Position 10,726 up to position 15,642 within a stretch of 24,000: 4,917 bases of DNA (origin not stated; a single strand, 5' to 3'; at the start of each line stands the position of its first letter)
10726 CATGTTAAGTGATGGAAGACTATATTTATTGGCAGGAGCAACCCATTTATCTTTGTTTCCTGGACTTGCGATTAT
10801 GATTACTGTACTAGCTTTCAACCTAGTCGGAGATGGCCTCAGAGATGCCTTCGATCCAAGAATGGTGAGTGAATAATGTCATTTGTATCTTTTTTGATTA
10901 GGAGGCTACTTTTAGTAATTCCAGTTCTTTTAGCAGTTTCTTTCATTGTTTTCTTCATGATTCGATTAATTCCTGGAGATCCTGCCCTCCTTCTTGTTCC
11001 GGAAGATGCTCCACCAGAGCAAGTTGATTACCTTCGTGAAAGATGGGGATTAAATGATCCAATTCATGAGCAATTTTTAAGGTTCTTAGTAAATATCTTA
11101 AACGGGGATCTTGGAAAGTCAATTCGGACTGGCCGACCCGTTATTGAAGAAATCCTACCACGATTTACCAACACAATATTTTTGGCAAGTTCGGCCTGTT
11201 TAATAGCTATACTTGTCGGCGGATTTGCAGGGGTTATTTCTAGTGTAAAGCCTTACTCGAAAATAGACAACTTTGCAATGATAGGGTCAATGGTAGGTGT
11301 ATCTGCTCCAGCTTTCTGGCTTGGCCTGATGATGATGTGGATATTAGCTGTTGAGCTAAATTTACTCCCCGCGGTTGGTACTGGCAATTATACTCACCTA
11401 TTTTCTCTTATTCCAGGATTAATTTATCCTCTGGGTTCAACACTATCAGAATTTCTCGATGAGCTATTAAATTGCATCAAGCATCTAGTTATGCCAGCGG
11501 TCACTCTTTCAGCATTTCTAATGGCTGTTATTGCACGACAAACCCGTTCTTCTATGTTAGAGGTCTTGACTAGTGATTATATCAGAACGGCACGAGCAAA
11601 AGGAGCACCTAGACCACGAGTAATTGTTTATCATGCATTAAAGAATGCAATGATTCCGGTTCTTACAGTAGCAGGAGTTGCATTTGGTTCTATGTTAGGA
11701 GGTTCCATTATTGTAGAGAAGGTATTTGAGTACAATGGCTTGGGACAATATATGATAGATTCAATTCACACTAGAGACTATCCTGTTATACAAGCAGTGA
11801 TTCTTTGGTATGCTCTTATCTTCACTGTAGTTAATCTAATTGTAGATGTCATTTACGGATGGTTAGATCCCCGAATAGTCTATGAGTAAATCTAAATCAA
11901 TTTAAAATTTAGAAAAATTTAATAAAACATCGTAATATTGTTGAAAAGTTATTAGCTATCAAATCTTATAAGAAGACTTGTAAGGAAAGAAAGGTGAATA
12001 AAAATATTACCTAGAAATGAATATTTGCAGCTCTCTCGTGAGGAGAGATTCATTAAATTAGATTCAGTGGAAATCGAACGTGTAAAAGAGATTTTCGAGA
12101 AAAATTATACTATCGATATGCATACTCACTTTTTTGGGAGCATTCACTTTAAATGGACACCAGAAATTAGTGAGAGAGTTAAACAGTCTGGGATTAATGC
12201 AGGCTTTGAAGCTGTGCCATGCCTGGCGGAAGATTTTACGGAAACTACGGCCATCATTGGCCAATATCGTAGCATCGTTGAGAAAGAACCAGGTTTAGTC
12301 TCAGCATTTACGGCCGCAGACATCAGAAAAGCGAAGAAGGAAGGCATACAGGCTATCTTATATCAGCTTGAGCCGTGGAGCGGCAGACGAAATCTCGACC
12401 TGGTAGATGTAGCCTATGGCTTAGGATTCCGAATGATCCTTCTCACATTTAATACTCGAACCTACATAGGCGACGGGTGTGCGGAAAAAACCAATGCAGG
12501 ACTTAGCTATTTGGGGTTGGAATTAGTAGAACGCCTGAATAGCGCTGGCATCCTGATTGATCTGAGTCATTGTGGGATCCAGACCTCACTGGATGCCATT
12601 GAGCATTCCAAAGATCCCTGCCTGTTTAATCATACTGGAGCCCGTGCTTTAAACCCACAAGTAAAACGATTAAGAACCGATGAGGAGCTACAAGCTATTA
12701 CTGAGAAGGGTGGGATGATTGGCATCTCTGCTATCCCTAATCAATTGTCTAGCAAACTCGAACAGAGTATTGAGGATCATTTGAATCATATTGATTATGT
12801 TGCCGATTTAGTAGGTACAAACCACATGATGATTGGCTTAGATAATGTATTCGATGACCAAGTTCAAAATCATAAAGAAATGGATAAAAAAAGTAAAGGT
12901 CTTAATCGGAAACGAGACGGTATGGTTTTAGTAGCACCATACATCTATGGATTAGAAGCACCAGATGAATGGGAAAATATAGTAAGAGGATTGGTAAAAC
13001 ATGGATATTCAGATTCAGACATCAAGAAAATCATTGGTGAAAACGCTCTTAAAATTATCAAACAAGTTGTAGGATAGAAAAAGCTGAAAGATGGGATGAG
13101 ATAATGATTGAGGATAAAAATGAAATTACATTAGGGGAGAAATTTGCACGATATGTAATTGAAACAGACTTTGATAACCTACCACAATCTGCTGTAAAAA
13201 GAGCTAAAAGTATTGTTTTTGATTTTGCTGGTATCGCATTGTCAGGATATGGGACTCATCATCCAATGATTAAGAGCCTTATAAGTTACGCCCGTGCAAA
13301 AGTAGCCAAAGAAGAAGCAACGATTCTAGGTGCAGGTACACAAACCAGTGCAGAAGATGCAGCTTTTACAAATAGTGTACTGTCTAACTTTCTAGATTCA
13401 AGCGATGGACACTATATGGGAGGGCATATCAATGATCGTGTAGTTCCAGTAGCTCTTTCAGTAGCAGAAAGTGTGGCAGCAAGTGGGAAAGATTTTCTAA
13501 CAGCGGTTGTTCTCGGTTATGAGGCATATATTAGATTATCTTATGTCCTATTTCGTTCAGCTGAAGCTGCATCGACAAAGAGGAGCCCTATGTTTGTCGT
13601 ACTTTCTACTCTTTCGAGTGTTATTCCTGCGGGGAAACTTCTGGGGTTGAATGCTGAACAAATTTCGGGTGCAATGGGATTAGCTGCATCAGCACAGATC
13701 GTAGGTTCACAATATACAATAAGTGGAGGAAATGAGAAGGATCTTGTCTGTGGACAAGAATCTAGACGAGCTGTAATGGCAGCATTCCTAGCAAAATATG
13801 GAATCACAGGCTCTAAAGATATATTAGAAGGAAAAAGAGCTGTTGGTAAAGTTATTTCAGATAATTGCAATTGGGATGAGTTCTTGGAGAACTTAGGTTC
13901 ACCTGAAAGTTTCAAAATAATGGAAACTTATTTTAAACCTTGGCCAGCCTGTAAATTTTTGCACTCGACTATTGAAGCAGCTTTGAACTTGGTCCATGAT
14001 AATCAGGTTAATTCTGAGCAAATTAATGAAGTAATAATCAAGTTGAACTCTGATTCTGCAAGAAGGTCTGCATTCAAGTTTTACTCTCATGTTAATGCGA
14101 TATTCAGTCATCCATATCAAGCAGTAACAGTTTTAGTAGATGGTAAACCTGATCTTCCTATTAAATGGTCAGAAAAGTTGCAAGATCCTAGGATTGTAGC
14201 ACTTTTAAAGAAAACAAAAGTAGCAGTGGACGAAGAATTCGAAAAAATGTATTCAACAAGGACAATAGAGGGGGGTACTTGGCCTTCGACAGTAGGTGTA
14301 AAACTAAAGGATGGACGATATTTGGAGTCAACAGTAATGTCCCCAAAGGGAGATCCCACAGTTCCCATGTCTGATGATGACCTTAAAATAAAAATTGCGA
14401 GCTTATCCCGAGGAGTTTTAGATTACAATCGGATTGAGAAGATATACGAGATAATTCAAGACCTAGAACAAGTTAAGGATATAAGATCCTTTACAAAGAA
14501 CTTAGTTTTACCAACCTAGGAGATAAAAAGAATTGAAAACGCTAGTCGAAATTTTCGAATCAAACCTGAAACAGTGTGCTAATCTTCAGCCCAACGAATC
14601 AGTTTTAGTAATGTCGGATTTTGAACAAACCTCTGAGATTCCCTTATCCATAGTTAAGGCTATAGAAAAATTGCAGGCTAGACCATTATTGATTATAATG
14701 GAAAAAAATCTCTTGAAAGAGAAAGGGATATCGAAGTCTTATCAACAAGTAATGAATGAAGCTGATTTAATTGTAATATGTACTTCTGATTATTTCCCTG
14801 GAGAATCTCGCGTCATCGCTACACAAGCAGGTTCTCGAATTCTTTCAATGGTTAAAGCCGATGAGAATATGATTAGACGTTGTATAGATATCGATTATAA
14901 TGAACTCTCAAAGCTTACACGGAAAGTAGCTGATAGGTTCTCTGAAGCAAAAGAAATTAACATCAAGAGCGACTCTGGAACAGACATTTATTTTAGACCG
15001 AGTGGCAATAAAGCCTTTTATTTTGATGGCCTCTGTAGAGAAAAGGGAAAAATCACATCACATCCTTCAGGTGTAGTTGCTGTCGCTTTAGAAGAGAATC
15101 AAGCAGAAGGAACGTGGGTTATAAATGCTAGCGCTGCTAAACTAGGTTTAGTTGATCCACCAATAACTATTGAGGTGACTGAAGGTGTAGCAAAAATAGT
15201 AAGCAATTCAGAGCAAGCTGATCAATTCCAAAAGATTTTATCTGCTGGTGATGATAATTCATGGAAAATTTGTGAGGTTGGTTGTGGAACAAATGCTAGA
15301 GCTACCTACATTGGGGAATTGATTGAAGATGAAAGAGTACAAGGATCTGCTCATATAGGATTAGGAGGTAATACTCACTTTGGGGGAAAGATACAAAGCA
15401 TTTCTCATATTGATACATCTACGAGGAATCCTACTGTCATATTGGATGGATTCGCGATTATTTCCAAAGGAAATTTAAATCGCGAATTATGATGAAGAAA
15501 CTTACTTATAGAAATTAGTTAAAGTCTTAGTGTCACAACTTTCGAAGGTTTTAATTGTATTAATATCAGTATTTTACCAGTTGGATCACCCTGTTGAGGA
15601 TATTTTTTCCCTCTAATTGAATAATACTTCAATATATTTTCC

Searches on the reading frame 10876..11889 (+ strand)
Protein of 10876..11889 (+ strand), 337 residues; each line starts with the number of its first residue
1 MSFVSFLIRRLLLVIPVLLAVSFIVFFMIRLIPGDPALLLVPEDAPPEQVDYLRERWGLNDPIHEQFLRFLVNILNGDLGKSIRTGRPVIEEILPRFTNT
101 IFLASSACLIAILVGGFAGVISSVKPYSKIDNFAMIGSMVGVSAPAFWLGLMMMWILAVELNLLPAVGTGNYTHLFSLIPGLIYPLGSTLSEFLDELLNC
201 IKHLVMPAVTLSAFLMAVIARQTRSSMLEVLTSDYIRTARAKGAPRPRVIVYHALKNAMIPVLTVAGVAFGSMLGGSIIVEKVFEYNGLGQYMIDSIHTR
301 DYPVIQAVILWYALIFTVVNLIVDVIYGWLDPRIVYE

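Call 72: search_protein_families(library=pfam, proteins=[window:10876-11889:+], max_evalue=0.00001)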
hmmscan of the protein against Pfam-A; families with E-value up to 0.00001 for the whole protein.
window:10876-11889:+ (337 aa): 2 families
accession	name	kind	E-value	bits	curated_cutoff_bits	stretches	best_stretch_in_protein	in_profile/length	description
PF00528.27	BPD_transp_1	-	1.6e-40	139.2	26.4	1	116-334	2-182/184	Binding-protein-dependent transport system inner membrane component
PF19300.4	BPD_transp_1_N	-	6.3e-15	55.8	23.8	1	4-78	2-76/114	Binding-prot-dependent transport system membrane comp, N-term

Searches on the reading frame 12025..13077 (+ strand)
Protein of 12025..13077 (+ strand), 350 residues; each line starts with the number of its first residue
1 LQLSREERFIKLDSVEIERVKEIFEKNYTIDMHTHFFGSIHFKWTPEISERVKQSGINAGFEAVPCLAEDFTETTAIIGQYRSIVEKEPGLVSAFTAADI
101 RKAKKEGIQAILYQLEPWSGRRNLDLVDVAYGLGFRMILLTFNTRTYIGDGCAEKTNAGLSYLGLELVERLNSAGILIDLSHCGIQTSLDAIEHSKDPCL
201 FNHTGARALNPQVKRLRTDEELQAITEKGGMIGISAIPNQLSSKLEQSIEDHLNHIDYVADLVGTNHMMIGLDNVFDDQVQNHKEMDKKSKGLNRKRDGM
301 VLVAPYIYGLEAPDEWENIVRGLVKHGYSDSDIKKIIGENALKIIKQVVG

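Call 5: search_protein_families(library=pfam, proteins=[window:12025-13077:+])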
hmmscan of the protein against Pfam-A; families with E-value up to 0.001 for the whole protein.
window:12025-13077:+ (350 aa): 1 family
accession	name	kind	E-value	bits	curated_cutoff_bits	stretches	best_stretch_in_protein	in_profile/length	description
PF01244.27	Peptidase_M19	-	4.1e-60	204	26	1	49-347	39-319/319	Membrane dipeptidase (Peptidase family M19)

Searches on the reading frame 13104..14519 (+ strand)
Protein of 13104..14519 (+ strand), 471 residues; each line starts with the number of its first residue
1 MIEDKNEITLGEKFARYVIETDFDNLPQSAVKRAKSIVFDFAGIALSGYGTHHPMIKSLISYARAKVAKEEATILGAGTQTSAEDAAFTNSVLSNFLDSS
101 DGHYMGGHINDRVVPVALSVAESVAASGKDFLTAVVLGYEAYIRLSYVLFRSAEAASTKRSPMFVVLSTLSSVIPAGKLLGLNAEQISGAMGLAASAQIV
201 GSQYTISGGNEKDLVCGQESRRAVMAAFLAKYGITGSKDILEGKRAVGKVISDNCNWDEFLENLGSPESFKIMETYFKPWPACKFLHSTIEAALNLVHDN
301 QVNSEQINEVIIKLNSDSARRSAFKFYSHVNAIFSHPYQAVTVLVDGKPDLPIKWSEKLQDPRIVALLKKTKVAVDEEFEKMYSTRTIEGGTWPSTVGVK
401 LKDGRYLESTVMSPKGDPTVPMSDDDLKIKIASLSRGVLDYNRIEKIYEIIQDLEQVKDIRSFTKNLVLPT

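Call 5: search_protein_families(library=pfam, proteins=[window:13104-14519:+])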
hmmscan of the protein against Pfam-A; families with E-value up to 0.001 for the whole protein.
window:13104-14519:+ (471 aa): 2 families
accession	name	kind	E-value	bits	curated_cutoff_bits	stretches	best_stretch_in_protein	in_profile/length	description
PF03972.19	MmgE_PrpD_N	-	4.2e-49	167.4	32.1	1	12-257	1-241/244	MmgE/PrpD N-terminal domain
PF19305.4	MmgE_PrpD_C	-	2.8e-25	89.5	32.1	1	280-455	1-172/173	MmgE/PrpD C-terminal domain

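Call 21: search_protein_families(library=ncbifam, proteins=[window:13104-14519:+], max_evalue=0.01)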
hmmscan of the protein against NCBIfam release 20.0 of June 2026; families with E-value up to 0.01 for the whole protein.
window:13104-14519:+ (471 aa): 3 families
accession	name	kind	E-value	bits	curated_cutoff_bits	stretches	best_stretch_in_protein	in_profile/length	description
NF042438.1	PrpD_hiGCgrampos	equivalog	6.3e-10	38.2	950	1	62-148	69-157/499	2-methylcitrate dehydratase PrpD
NF006943.0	PRK09425.1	equivalog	9.9e-10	37.7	575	1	12-416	17-424/480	bifunctional 2-methylcitrate dehydratase/aconitate hydratase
TIGR02330.1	prpD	equivalog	5.5e-09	35.3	458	1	12-432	5-433/468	2-methylcitrate dehydratase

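Call 23: search_solved_structures(query=window:13104-14519:+, max_evalue=0.001)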
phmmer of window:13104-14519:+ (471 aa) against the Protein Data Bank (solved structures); distinct sequences matched with E-value up to 0.001: 11.
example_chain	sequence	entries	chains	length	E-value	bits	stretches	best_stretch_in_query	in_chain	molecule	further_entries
7br9_A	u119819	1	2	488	7.4e-23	84.4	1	12-467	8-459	Cis-aconitate decarboxylase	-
6r6t_A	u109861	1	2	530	1e-22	84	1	12-467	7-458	Cis-aconitate decarboxylase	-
12vt_A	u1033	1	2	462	1.7e-22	83.3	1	10-464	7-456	Cis-aconitate decarboxylase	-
12vw_A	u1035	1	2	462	7.2e-22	81.2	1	10-464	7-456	Cis-aconitate decarboxylase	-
2hp0_A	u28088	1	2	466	8.4e-22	81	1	13-431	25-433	IDS-epimerase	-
2hp3_A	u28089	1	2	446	8.5e-22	80.9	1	13-431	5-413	IDS-epimerase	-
12ux_A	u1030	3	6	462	9.9e-22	80.7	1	10-464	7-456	Cis-aconitate decarboxylase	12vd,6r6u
12vq_A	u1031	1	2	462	2.3e-20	76.2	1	10-464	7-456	Cis-aconitate decarboxylase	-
7bra_A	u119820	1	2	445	1.7e-12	50.3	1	28-431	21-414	Bacillus subtilis IRG1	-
7e9d_A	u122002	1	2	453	2.2e-11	46.7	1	28-431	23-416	IRG1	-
5mvi_E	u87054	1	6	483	0.00082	21.7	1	40-384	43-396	2-methylcitrate dehydratase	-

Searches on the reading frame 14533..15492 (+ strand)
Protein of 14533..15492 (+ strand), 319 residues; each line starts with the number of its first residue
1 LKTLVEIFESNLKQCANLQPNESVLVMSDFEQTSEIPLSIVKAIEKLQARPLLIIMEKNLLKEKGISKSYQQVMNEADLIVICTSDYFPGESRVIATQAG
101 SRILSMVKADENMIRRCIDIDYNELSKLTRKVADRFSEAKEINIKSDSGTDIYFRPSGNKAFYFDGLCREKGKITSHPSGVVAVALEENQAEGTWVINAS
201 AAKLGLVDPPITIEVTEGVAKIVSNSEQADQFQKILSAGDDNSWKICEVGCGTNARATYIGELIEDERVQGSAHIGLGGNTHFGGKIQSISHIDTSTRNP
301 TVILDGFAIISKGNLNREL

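Call 5: search_protein_families(library=pfam, proteins=[window:14533-15492:+])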
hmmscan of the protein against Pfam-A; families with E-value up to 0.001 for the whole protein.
window:14533-15492:+ (319 aa): 0 families

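Call 20: search_protein_families(library=pfam, proteins=[window:14533-15492:+], max_evalue=1)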
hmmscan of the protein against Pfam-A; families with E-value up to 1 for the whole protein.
window:14533-15492:+ (319 aa): 0 families

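Call 21: search_protein_families(library=ncbifam, proteins=[window:14533-15492:+], max_evalue=0.01)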
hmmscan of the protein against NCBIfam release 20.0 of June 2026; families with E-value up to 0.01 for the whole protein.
window:14533-15492:+ (319 aa): 0 families

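Call 22: search_solved_structures(query=window:14533-15492:+, max_evalue=1)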
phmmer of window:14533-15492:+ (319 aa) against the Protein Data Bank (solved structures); distinct sequences matched with E-value up to 1: 2.
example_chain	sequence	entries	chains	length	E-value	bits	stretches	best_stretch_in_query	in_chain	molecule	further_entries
7cn3_A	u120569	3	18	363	7.1e-10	42.1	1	71-314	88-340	2,5-dihydroxypyridine 5,6-dioxygenase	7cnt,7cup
3pg0_A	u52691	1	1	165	0.18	14.5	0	223-276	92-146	ThreeFoil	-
